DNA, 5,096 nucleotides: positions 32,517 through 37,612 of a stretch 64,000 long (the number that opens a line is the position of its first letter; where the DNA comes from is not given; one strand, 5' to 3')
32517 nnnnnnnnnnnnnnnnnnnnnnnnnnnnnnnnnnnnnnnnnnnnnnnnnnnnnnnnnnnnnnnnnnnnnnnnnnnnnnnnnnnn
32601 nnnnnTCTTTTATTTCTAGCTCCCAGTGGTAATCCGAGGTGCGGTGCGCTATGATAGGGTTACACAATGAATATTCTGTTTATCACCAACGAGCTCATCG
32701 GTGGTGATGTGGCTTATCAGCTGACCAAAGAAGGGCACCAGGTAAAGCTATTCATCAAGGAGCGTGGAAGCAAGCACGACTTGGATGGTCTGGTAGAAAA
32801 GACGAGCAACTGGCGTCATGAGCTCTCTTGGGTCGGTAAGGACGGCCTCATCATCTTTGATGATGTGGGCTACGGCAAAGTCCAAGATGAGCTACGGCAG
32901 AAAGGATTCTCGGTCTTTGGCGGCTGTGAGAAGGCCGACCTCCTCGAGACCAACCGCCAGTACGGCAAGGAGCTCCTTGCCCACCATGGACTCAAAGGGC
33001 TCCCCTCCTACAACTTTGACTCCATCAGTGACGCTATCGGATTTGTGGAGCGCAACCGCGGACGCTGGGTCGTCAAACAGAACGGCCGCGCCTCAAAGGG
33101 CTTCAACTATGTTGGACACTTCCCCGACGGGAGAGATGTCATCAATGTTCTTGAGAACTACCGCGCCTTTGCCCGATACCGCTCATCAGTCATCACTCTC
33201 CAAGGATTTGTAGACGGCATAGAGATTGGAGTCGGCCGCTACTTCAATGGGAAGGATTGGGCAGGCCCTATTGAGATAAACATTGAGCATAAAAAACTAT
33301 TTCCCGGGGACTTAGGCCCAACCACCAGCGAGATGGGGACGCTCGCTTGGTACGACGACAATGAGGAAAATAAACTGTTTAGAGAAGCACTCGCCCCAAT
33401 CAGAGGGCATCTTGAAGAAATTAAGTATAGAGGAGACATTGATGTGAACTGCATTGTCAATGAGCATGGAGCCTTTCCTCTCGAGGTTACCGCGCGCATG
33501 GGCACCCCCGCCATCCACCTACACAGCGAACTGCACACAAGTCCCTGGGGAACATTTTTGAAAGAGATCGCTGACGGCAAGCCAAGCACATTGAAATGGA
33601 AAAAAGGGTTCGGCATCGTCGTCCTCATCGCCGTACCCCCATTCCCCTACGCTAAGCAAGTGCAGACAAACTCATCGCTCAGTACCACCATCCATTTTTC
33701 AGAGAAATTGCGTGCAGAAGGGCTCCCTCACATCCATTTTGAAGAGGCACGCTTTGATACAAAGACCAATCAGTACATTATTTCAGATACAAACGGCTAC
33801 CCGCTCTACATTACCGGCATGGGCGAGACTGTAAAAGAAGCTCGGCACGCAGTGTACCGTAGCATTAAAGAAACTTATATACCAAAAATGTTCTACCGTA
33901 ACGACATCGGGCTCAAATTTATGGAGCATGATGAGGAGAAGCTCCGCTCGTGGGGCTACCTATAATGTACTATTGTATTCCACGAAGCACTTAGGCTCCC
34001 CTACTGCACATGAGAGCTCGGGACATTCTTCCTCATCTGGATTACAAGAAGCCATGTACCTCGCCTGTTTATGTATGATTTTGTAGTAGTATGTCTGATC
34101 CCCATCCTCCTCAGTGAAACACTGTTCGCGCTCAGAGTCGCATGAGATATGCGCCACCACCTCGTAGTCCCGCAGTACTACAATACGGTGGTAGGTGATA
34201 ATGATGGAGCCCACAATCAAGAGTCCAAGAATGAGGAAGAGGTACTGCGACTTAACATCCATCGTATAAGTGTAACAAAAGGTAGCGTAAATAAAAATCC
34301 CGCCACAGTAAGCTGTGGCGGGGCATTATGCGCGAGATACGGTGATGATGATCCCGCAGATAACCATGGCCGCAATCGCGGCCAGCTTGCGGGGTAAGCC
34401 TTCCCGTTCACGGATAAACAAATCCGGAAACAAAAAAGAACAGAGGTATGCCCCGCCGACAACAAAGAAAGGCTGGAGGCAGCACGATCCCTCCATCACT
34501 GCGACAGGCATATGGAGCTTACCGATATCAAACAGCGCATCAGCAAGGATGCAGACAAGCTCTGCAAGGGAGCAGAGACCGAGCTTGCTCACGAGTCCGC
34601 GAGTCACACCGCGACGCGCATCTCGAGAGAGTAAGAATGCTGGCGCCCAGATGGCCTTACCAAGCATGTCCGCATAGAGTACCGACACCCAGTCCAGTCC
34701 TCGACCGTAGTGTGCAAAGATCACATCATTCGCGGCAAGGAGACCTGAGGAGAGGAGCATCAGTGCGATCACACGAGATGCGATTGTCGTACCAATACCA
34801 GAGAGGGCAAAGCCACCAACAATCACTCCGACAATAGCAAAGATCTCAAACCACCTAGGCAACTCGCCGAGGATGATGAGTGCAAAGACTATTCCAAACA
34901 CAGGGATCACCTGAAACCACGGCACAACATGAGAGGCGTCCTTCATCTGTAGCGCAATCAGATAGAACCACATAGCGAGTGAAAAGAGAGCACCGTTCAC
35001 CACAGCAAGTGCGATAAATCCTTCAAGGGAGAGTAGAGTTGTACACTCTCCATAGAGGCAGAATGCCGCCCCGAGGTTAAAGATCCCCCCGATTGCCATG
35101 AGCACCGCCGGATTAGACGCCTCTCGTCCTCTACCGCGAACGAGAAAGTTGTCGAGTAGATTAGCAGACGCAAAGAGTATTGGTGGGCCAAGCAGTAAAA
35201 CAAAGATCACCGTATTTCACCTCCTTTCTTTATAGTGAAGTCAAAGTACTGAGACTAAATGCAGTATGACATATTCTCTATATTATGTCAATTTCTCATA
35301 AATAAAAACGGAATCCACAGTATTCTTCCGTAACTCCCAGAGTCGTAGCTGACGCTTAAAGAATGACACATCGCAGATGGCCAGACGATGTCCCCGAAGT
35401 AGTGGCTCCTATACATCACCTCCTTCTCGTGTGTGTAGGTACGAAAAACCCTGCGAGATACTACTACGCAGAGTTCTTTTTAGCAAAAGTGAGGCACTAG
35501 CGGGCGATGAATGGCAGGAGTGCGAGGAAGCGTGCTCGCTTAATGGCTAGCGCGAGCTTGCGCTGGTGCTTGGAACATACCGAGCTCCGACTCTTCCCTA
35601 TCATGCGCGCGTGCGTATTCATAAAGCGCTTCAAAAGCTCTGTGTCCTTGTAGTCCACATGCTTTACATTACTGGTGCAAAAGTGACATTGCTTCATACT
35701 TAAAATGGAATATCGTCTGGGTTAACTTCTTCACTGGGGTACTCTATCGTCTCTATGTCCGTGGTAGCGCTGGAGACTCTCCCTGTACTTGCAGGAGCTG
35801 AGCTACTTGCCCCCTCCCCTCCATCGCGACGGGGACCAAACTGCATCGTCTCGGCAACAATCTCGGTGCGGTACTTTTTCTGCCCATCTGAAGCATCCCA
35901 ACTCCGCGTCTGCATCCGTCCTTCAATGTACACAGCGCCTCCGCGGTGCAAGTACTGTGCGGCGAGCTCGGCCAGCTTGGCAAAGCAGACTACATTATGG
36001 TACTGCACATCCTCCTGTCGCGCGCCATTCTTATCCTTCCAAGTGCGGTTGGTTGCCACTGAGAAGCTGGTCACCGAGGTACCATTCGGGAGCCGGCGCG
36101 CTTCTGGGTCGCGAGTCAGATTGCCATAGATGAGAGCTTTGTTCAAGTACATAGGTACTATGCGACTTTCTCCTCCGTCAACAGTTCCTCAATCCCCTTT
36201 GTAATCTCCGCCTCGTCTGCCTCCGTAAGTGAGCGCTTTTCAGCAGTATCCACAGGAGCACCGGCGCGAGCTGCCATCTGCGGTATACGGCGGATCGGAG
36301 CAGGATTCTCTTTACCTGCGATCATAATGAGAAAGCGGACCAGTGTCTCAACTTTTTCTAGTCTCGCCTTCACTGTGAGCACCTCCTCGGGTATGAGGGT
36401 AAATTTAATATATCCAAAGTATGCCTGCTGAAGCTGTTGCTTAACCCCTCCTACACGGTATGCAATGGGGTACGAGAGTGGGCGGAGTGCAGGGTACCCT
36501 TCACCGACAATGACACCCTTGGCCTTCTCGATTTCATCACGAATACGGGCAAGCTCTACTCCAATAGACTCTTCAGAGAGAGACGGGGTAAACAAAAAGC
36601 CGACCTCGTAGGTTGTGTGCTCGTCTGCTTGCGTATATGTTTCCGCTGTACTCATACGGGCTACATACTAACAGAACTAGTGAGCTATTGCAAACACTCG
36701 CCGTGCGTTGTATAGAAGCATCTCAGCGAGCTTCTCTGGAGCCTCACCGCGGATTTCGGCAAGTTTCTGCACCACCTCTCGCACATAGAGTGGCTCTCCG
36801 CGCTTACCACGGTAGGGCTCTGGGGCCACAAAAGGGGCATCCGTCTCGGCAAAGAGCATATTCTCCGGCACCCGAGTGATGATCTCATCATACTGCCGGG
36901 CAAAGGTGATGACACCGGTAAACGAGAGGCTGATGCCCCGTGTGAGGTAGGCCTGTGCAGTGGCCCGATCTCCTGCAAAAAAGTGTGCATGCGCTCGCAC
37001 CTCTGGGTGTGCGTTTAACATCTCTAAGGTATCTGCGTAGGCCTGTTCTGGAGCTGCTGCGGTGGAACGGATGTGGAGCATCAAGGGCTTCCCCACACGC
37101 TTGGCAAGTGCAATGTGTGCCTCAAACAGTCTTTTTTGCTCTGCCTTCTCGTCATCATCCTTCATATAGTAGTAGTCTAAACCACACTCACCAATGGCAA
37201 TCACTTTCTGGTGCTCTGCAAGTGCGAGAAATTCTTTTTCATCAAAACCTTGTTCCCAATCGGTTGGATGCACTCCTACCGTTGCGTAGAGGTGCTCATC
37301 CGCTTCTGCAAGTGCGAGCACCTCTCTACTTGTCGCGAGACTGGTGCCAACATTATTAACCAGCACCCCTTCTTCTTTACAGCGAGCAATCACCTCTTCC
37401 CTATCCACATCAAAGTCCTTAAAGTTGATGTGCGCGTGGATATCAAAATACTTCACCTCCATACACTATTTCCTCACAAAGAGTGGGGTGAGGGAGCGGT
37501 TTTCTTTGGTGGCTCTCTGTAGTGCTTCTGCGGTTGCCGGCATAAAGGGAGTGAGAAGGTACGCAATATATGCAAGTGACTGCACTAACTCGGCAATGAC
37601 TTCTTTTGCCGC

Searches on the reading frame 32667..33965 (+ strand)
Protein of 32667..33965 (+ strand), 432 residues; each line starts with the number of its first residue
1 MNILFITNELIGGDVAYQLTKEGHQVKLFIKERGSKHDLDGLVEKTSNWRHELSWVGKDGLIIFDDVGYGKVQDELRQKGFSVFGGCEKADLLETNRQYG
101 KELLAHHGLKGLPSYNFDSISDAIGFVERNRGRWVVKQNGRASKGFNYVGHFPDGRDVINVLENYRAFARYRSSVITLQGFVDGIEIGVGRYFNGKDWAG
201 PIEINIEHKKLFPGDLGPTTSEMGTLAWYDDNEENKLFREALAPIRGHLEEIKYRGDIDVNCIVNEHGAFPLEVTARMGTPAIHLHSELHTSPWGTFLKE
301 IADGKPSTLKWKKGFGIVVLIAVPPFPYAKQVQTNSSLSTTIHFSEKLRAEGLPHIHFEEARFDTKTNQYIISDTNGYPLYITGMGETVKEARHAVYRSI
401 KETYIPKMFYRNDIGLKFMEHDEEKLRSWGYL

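Call 12: search_protein_families(library=pfam, proteins=[window:32667-33965:+], max_evalue=0.01)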
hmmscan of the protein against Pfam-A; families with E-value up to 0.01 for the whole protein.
window:32667-33965:+ (432 aa): 2 families
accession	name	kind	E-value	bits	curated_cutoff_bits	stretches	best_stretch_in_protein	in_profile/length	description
PF01071.24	GARS_A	-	2.1e-09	37.9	27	1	95-281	1-192/194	Phosphoribosylglycinamide synthetase, ATP-grasp (A) domain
PF02843.22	GARS_C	-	2.5e-07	31.4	34.8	1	373-416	48-91/92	Phosphoribosylglycinamide synthetase, C domain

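Call 69: search_protein_families(library=ncbifam, proteins=[window:32667-33965:+], max_evalue=1)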
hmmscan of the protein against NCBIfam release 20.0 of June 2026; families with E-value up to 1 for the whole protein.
window:32667-33965:+ (432 aa): 1 family
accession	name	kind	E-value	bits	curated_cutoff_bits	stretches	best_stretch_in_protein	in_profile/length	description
TIGR00877.1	purD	equivalog_domain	1.3e-30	106.6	288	1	72-419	80-424/425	phosphoribosylamine--glycine ligase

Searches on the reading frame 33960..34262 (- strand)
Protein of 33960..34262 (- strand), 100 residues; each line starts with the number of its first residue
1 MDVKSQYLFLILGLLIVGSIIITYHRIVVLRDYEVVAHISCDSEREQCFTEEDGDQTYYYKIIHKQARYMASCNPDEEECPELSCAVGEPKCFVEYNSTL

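Call 12: search_protein_families(library=pfam, proteins=[window:33960-34262:-], max_evalue=0.01)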
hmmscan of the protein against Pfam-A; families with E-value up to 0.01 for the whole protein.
window:33960-34262:- (100 aa): 0 families

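Call 69: search_protein_families(library=ncbifam, proteins=[window:33960-34262:-], max_evalue=1)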
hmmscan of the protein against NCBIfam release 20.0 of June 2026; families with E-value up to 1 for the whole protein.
window:33960-34262:- (100 aa): 1 family
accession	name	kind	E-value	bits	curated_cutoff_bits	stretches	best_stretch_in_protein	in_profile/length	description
NF011479.0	PRK14889.1-2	equivalog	0.0094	16.2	264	1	4-65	8-73/145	VKOR family protein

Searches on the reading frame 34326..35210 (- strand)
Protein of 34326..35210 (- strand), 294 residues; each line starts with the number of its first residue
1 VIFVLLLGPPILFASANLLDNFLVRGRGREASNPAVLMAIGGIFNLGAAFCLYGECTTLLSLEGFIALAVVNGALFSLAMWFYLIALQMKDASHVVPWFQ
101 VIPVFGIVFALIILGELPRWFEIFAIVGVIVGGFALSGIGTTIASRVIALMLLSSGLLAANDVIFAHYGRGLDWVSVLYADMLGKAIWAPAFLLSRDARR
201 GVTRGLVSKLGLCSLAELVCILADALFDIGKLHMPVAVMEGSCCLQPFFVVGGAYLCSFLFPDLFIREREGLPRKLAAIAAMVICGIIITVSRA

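Call 12: search_protein_families(library=pfam, proteins=[window:34326-35210:-], max_evalue=0.01)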
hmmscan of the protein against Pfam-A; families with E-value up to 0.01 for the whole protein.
window:34326-35210:- (294 aa): 1 family
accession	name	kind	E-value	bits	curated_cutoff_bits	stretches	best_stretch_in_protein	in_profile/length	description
PF00892.27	EamA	-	8.2e-08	33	28.2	1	36-135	36-132/135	EamA-like transporter family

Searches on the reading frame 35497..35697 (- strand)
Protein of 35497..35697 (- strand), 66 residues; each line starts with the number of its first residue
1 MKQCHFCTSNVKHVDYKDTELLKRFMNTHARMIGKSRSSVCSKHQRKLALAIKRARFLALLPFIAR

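Call 98: search_protein_families(library=pfam, proteins=[window:35497-35697:-], max_evalue=0.0001)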
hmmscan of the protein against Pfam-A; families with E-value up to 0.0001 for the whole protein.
window:35497-35697:- (66 aa): 1 family
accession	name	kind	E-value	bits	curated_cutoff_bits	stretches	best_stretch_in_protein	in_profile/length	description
PF01084.26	Ribosomal_S18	-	9.1e-21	74.2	21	1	10-61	1-52/52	Ribosomal protein S18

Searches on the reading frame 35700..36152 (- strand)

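Call 12: search_protein_families(library=pfam, proteins=[window:35700-36152:-], max_evalue=0.01)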
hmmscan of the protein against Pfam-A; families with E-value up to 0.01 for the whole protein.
window:35700-36152:- (150 aa): 1 family
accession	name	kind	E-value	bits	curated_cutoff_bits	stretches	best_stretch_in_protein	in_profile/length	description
PF00436.31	SSB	-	3.3e-37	127.2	26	1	3-105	1-103/104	Single-strand binding protein family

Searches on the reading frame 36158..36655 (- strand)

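Call 12: search_protein_families(library=pfam, proteins=[window:36158-36655:-], max_evalue=0.01)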
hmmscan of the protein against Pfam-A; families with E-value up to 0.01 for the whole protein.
window:36158-36655:- (165 aa): 1 family
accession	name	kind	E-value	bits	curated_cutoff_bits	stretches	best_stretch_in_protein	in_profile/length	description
PF01250.22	Ribosomal_S6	-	3.7e-08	33.9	27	1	15-111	1-89/90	Ribosomal protein S6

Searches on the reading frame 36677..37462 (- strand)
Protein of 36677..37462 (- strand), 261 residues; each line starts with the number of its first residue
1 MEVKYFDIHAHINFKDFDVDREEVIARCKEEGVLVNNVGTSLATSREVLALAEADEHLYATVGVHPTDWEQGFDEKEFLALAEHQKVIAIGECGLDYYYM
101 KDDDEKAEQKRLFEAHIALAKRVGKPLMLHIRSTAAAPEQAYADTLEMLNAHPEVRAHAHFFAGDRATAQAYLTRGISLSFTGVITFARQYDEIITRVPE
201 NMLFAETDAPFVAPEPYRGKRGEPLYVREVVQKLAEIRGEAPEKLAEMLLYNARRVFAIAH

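Call 12: search_protein_families(library=pfam, proteins=[window:36677-37462:-], max_evalue=0.01)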
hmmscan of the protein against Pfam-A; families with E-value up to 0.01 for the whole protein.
window:36677-37462:- (261 aa): 1 family
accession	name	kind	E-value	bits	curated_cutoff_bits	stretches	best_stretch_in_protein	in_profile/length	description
PF01026.27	TatD_DNase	-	1.3e-73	247.9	27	1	6-257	1-252/253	TatD related DNase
